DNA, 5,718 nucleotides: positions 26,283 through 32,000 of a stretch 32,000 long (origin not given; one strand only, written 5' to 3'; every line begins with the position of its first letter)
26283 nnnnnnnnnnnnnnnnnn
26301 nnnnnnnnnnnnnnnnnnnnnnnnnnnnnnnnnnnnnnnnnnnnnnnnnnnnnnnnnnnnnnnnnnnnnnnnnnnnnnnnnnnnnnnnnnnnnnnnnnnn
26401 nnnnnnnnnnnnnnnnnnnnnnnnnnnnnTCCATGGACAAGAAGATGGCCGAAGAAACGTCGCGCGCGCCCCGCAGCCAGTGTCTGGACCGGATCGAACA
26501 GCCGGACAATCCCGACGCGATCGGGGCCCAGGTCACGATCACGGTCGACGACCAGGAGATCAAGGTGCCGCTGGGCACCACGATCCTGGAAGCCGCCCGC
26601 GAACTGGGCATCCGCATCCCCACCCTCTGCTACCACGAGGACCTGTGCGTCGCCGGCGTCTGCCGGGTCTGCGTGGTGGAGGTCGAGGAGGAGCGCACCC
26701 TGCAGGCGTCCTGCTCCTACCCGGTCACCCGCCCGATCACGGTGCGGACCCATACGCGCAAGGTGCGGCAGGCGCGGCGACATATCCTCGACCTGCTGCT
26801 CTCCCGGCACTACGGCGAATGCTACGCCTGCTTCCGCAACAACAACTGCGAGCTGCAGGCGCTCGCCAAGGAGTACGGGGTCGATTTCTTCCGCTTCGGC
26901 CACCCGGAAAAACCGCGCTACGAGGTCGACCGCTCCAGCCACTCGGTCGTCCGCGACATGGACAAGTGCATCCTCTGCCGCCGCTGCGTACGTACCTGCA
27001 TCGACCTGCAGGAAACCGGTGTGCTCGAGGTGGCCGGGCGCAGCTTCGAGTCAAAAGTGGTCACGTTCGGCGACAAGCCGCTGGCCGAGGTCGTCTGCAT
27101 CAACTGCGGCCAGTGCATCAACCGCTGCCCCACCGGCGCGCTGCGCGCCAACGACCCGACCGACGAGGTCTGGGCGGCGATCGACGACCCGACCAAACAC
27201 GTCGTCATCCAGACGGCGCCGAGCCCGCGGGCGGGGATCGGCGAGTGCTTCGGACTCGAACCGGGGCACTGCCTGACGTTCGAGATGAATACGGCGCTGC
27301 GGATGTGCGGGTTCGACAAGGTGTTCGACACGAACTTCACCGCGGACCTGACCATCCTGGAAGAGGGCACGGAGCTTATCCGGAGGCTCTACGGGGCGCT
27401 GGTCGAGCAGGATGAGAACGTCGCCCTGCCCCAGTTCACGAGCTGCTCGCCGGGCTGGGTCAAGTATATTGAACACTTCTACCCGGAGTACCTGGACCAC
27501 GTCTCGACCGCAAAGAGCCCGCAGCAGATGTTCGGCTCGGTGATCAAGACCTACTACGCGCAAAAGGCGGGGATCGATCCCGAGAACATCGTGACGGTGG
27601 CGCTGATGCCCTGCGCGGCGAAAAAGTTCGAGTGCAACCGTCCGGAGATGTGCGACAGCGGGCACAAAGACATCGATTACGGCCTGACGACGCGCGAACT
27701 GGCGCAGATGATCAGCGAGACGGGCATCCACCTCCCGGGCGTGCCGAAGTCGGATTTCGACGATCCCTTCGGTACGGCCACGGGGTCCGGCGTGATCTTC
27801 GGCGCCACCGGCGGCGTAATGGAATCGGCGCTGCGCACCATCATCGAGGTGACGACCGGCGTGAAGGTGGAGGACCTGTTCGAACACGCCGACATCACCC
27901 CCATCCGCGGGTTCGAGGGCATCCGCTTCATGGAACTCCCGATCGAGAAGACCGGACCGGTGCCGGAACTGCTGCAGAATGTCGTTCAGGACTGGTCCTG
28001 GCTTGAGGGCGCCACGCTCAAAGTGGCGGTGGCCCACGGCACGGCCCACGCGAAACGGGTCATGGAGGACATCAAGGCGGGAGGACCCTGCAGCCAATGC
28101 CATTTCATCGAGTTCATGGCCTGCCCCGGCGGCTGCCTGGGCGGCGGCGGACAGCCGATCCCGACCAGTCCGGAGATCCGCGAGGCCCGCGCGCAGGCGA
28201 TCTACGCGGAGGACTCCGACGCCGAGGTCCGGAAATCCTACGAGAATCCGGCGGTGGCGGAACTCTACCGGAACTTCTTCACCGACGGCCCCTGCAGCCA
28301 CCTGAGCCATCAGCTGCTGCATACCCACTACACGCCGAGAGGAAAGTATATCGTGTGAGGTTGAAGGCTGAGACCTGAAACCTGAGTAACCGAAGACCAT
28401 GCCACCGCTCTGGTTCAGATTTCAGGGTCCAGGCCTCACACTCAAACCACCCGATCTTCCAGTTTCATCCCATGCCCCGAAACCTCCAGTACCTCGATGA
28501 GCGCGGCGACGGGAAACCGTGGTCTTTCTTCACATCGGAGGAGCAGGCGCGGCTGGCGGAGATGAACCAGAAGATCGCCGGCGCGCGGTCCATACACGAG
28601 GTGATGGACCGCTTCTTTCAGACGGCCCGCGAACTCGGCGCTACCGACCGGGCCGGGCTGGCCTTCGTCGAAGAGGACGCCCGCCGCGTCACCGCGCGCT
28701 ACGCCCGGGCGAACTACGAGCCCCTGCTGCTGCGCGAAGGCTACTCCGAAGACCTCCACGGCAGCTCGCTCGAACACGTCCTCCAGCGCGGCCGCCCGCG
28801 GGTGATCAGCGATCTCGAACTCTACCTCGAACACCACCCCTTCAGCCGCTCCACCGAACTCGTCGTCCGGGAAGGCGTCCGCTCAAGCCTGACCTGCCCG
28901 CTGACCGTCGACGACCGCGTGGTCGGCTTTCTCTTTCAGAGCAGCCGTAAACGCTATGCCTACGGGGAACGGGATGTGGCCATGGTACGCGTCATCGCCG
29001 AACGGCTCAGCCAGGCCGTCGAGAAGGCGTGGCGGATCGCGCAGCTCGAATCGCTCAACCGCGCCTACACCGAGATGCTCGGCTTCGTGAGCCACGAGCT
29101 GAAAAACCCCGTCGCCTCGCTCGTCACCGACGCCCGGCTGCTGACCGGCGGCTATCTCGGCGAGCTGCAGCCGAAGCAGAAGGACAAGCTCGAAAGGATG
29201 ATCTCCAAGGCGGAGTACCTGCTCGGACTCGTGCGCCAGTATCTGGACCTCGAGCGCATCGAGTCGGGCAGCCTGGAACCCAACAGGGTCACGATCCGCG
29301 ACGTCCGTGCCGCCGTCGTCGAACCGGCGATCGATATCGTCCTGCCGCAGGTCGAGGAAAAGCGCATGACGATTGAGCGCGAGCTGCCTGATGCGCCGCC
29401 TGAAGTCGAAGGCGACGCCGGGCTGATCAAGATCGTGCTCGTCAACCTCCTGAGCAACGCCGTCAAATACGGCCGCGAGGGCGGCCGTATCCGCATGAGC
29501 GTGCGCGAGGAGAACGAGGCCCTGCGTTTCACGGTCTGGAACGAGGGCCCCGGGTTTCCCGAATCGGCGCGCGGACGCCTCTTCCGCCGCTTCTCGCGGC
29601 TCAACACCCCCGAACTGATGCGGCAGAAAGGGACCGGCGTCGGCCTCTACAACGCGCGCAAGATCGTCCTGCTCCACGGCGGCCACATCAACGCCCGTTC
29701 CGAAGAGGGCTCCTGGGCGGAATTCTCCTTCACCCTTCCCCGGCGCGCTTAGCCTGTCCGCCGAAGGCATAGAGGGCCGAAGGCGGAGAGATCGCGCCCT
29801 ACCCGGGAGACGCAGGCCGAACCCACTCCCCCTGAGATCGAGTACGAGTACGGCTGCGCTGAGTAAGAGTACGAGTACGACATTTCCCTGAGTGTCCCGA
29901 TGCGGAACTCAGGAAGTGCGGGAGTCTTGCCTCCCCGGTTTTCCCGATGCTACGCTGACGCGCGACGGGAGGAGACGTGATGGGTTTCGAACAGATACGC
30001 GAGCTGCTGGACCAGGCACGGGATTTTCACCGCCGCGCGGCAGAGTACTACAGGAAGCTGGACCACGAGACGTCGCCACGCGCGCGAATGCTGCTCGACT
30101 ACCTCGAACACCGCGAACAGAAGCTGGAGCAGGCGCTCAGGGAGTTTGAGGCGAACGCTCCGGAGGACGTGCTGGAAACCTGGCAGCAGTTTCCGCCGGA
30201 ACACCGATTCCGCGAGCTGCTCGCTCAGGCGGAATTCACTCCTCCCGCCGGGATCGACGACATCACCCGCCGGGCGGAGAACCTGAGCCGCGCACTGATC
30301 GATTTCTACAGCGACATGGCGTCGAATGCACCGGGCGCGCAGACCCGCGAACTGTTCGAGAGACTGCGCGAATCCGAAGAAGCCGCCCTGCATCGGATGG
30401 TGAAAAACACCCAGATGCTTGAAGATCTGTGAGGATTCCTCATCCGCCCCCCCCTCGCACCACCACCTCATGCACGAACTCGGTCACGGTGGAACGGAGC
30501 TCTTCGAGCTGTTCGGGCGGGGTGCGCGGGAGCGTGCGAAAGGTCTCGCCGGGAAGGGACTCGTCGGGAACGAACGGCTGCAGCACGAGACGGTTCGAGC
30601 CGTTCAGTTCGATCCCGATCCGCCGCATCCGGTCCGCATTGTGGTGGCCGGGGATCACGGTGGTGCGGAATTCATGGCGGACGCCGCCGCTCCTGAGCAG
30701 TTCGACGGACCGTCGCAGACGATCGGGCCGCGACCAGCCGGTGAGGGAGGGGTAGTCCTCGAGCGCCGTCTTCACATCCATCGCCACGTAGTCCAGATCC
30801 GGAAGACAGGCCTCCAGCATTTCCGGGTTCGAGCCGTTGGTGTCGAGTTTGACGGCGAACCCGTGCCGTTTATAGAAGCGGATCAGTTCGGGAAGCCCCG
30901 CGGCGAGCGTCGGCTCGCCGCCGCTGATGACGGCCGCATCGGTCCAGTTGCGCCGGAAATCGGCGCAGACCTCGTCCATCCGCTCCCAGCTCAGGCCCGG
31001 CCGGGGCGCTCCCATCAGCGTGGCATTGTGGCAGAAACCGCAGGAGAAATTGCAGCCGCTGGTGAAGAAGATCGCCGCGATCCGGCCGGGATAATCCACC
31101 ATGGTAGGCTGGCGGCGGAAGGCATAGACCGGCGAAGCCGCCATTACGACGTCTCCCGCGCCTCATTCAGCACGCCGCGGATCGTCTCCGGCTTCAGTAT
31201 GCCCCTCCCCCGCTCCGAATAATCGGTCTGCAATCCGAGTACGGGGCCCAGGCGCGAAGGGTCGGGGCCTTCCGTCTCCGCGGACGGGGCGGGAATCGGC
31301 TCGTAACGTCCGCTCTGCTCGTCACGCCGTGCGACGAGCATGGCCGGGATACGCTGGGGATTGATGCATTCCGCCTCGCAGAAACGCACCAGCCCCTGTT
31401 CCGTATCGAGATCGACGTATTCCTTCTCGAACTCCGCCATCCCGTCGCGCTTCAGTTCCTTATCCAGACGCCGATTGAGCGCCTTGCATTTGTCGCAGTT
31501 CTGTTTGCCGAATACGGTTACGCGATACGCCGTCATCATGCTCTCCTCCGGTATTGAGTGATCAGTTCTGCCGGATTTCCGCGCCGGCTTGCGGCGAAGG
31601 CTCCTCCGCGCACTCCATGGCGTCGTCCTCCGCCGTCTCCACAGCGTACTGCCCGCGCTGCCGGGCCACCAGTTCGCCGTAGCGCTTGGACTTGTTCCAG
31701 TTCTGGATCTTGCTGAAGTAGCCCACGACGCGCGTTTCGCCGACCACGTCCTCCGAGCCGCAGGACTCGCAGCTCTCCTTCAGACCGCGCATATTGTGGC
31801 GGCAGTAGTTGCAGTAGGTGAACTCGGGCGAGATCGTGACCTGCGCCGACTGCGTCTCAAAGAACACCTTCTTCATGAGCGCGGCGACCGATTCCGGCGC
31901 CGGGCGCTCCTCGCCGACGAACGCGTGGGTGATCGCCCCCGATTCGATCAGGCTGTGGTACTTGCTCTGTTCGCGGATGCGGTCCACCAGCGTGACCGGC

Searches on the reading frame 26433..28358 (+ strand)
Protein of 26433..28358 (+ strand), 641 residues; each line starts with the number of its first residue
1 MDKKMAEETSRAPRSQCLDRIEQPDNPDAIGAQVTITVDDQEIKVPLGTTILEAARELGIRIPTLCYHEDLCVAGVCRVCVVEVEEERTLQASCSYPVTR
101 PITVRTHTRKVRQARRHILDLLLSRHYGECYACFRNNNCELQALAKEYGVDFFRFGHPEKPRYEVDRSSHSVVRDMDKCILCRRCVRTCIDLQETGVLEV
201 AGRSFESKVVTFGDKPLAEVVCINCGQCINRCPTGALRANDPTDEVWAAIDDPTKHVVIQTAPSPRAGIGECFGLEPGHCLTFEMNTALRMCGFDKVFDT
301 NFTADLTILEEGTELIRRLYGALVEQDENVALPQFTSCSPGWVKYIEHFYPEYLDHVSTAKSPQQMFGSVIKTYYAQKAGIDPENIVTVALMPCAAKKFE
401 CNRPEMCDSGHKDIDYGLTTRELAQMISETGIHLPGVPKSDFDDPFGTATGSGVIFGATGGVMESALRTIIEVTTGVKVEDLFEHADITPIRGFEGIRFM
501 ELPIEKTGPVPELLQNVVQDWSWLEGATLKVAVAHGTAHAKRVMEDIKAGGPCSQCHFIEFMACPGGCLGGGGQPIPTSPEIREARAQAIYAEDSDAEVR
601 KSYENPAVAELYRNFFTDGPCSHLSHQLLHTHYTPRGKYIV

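Call 3: search_protein_families(library=pfam, proteins=[window:26433-28358:+])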
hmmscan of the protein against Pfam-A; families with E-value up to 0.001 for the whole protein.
window:26433-28358:+ (641 aa): 12 families
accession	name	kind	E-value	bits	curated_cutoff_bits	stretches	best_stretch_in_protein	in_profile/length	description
PF02906.19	Fe_hyd_lg_C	-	2.8e-84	283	22.1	1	255-572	1-245/245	Iron only hydrogenase large subunit, C-terminal domain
PF02256.22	Fe_hyd_SSU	-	3.3e-22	78.7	24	1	581-636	2-56/56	Iron hydrogenase small subunit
PF13510.11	Fer2_4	-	7.8e-20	71.2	22.8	1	32-108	2-81/82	2Fe-2S iron-sulfur cluster binding domain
PF10588.14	NADH-G_4Fe-4S_3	-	2.5e-13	49.7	27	1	115-151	1-37/40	NADH-ubiquinone oxidoreductase-G iron-sulfur binding region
PF00111.32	Fer2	-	2.3e-09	37.5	21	1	38-91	3-53/77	2Fe-2S iron-sulfur cluster binding domain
PF22117.2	Fer4_Nqo3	-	5.2e-08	33.4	27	1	172-237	4-66/67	NADH-quinone oxidoreductase subunit 3, ferredoxin-like domain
PF12838.12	Fer4_7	-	1.2e-07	32.6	27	1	178-236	1-52/52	4Fe-4S dicluster domain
PF13187.11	Fer4_9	-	4.7e-05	23.8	27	1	178-236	1-51/52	4Fe-4S dicluster domain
PF12837.12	Fer4_6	-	9.5e-05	22.6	25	1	172-190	2-20/24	4Fe-4S binding domain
PF00037.32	Fer4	-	0.0001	22.4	21.1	1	222-238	8-24/24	4Fe-4S binding domain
PF13484.11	Fer4_16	-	0.00039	21.6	30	1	222-240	2-20/66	4Fe-4S double cluster binding domain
PF13237.11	Fer4_10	-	0.00072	19.9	25.5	0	221-238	8-22/53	4Fe-4S dicluster domain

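Call 4: search_protein_families(library=ncbifam, proteins=[window:26433-28358:+])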
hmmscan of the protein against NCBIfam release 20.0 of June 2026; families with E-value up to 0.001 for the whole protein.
window:26433-28358:+ (641 aa): 19 families
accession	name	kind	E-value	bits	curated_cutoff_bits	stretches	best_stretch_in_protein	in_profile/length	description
NF040763.1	FeFe_hydrog_A6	exception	3.7e-235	781.7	765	1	34-636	1-571/571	NADH-dependent [FeFe] hydrogenase, group A6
NF040762.1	Hydr_FeFe_Clost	exception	8.7e-156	519.9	900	1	35-634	2-572/572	ferredoxin hydrogenase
TIGR02512.1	FeFe_hydrog_A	subfamily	1.2e-138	462.1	405.95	1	171-576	1-374/375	[FeFe] hydrogenase, group A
NF005745.0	PRK07569.1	equivalog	1.5e-54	184.8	333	1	34-239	4-209/238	bidirectional hydrogenase complex protein HoxU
TIGR01973.1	NuoG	equivalog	6.9e-43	147.3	470.05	1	36-239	1-200/606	NADH-quinone oxidoreductase subunit NuoG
TIGR04105.1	FeFe_hydrog_B1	subfamily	1.1e-36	126.6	450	2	173-479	138-415/462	monomeric [FeFe] hydrogenase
NF005895.0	PRK07860.1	equivalog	3.4e-32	111.3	802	1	32-239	16-222/811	NADH-quinone oxidoreductase subunit G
NF006305.0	PRK08493.1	equivalog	1.6e-28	99.3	591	1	34-241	2-225/819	NADH-quinone oxidoreductase subunit G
NF009454.0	PRK12814.1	equivalog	2.7e-23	82.2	916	1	33-132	3-102/657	putative NADPH-dependent glutamate synthase small subunit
TIGR02912.1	sulfite_red_C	equivalog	7.4e-06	25.2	324.1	1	175-239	167-220/314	sulfite reductase subunit C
TIGR00403.1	ndhI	equivalog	1.5e-05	24.7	302.35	1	172-238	57-120/183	NAD(P)H-quinone oxidoreductase subunit I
NF004546.0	PRK05888.3-3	equivalog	3.8e-05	23.2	260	1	172-252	59-139/196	NADH-quinone oxidoreductase subunit NuoI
NF004537.0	PRK05888.1-3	equivalog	5.1e-05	22.9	163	1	161-238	52-131/204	NADH-quinone oxidoreductase subunit NuoI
NF005503.0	PRK07118.1-2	equivalog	0.0002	20.7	252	1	173-241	163-233/292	RnfABCDGE type electron transport complex subunit B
NF040612.1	F420_dehyd_FpoI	exception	0.00028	20.7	180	1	158-239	23-101/135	F420H2 dehydrogenase subunit FpoI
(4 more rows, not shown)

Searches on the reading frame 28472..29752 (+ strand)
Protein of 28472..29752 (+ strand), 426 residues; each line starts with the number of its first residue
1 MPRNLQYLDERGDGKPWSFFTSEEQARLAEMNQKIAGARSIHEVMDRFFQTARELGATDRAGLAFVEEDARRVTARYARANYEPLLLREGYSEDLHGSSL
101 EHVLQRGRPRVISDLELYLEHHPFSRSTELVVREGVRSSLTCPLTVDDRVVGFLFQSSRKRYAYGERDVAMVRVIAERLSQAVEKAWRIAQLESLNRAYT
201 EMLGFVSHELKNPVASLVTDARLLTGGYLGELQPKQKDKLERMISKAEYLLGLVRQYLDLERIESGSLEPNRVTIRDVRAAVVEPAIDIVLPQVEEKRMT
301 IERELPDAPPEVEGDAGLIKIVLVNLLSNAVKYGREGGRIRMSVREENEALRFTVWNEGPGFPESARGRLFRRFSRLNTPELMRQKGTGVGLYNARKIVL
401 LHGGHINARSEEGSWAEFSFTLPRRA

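Call 20: search_protein_families(library=pfam, proteins=[window:28472-29752:+], max_evalue=0.00001)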
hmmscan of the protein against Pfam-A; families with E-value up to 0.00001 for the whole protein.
window:28472-29752:+ (426 aa): 5 families
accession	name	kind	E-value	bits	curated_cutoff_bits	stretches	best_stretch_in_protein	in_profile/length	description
PF02518.31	HATPase_c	-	2.5e-24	86.3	26.4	1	315-425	2-110/111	Histidine kinase-, DNA gyrase B-, and HSP90-like ATPase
PF13185.12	GAF_2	-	9.8e-15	55.4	28.6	1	38-184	1-136/136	GAF domain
PF01590.32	GAF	-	5.7e-13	50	22.4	1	41-183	2-133/133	GAF domain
PF00512.31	HisKA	-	4e-12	46.5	26.9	1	200-266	3-66/66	His Kinase A (phospho-acceptor) domain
PF13492.12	GAF_3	-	8.5e-06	26.6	27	0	133-184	77-128/129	GAF domain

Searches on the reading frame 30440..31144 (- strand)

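Call 21: search_protein_families(library=pfam, proteins=[window:30440-31144:-], max_evalue=0.0001)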
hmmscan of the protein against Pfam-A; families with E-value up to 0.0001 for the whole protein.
window:30440-31144:- (234 aa): 2 families
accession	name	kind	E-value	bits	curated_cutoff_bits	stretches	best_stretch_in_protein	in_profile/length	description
PF04055.27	Radical_SAM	-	7.8e-20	72.1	29.5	1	26-172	2-159/166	Radical SAM superfamily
PF13353.11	Fer4_12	-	3e-05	24.8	22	1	24-92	8-78/137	4Fe-4S single cluster domain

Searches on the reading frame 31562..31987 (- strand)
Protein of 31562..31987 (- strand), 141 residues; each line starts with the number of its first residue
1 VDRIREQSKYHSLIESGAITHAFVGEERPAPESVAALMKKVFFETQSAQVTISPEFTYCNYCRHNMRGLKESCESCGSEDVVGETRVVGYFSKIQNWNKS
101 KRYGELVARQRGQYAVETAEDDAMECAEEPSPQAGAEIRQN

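Call 20: search_protein_families(library=pfam, proteins=[window:31562-31987:-], max_evalue=0.00001)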
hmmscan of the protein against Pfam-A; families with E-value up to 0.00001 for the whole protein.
window:31562-31987:- (141 aa): 1 family
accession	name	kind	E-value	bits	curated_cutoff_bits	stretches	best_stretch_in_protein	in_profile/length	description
PF13597.11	NRDD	-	3.6e-25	89.1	26.2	1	1-109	454-559/562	Anaerobic ribonucleoside-triphosphate reductase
